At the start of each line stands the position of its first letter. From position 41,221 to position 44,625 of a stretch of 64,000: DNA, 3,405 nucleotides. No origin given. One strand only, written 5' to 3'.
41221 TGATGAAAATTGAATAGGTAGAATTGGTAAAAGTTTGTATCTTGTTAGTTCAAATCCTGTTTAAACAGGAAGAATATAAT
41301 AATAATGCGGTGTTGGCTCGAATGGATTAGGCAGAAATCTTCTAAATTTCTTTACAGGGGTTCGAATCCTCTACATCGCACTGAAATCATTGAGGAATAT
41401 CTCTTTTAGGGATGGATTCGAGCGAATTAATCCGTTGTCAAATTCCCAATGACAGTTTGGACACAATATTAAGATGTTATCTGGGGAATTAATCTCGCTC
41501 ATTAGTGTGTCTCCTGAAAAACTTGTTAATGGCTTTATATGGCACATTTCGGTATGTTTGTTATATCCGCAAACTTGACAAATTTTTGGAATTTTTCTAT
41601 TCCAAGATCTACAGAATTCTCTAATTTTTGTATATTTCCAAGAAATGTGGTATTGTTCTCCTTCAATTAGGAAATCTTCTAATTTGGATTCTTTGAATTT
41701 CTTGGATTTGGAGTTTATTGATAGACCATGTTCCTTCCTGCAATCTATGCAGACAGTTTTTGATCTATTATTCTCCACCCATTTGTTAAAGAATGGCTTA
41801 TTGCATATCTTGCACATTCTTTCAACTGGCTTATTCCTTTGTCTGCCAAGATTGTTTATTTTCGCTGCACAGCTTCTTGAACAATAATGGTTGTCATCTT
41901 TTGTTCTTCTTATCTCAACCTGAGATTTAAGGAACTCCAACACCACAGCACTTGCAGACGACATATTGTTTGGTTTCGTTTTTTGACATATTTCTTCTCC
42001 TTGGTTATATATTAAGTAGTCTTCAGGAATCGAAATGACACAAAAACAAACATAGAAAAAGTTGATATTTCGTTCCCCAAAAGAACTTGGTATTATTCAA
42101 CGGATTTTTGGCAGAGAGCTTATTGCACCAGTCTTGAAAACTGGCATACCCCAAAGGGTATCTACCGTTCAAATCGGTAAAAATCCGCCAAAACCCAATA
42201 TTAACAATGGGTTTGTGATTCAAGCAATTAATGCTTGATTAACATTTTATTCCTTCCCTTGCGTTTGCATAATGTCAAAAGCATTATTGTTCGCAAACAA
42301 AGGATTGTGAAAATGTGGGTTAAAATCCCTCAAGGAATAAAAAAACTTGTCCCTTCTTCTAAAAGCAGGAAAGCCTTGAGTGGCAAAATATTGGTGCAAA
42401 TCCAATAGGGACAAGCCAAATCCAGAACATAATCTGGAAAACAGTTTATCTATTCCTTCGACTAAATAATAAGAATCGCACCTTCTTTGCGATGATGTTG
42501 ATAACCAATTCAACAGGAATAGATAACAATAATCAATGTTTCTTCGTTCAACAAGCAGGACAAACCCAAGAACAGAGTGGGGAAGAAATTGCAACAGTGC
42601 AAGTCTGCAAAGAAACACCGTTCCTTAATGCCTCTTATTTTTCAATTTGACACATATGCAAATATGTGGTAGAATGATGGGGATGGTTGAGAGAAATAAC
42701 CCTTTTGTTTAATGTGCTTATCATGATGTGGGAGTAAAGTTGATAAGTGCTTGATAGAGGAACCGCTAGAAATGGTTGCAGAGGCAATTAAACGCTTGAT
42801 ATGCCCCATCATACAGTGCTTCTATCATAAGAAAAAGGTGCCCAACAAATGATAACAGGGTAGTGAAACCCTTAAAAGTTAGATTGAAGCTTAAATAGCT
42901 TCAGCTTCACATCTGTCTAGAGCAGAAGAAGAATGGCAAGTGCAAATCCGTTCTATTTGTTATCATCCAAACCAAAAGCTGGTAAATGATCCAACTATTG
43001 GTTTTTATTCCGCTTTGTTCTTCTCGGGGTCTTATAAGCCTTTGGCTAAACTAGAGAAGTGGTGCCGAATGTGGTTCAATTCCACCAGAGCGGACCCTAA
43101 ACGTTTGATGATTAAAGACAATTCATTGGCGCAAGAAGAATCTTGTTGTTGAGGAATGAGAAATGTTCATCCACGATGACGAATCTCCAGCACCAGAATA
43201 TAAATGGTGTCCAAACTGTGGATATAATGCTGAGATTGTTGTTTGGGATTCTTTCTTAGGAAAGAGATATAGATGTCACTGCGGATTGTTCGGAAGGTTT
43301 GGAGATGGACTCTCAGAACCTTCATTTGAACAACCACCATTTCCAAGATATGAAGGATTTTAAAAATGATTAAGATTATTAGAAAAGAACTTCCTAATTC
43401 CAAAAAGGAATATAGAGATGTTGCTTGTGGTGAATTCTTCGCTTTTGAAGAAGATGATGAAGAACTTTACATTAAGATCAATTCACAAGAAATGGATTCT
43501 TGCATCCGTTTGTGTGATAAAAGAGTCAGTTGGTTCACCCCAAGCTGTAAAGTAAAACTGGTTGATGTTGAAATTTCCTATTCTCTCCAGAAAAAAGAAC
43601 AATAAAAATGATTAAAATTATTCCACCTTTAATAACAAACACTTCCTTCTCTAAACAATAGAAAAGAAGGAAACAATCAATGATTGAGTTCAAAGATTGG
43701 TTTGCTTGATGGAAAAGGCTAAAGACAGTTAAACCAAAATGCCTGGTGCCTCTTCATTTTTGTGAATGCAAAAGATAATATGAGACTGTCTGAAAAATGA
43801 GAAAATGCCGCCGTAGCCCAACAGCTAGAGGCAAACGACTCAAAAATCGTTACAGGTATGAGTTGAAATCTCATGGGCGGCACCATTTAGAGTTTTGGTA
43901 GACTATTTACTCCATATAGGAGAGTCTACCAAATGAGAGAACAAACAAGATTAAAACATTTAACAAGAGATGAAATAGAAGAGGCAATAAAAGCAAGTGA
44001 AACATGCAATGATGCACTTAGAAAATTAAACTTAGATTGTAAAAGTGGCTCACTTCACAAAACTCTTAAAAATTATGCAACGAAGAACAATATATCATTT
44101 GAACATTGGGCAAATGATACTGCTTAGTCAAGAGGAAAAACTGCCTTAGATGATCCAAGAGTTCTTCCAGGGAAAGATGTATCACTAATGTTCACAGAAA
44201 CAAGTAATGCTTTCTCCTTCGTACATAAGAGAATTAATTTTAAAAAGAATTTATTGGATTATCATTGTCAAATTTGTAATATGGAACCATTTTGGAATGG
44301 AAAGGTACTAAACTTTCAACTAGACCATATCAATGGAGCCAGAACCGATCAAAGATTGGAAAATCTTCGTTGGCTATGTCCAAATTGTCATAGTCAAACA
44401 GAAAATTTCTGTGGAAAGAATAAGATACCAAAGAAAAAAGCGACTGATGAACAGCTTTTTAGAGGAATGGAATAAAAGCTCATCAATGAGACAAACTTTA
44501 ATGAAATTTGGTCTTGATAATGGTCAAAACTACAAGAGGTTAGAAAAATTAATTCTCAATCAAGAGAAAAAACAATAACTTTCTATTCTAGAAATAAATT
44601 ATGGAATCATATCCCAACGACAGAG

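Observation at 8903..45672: Recurrent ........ motif caged inside RBS-sequestering hairpins: a candidate late-promoter/translational switch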

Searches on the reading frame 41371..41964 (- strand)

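Call 23: search_protein_families(library=pfam, proteins=[window:41371-41964:-], max_evalue=0.01)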
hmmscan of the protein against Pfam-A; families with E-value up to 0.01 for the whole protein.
window:41371-41964:- (197 aa): 2 families
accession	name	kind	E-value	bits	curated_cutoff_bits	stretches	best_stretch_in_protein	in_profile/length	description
PF13391.12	HNH_2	-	2.3e-12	47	21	1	129-180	1-63/66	HNH endonuclease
PF01844.29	HNH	-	0.0023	18.5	21.4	1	129-172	1-41/47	HNH endonuclease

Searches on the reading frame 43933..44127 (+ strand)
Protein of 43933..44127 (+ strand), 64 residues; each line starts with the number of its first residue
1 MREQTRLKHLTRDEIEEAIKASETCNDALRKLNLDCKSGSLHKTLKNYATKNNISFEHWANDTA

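Call 23: search_protein_families(library=pfam, proteins=[window:43933-44127:+], max_evalue=0.01)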
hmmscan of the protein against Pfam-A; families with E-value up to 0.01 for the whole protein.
window:43933-44127:+ (64 aa): 0 families

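Call 81: search_protein_families(library=phrogs, proteins=[window:43933-44127:+], max_evalue=0.01)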
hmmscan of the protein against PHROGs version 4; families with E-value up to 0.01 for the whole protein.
window:43933-44127:+ (64 aa): 1 family
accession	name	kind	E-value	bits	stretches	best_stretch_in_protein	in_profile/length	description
phrog_10822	-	DNA, RNA and nucleotide metabolism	1.3e-06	29.3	1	6-61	4-58/245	HNH endonuclease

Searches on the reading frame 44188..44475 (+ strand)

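Call 64: search_protein_families(library=pfam, proteins=[window:44188-44475:+], max_evalue=0.1)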
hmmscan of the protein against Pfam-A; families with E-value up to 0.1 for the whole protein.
window:44188-44475:+ (95 aa): 5 families
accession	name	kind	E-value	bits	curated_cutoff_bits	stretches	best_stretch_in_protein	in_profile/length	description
PF13392.12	HNH_3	-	5.3e-05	23.2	24.8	1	42-63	18-39/46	HNH endonuclease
PF01844.29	HNH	-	6e-05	23.6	21.4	1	27-73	1-46/47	HNH endonuclease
PF10058.14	Zn_ribbon_10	-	0.0034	17.5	24.2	1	47-69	30-52/54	ER junction formation factor lunapark, zinc ribbon finger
PF25164.1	CoiA_N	-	0.016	15.2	26.3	0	54-72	6-28/50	Competence protein CoiA, N-terminal domain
PF00301.25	Rubredoxin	-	0.08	13.4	23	0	61-74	34-47/47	Rubredoxin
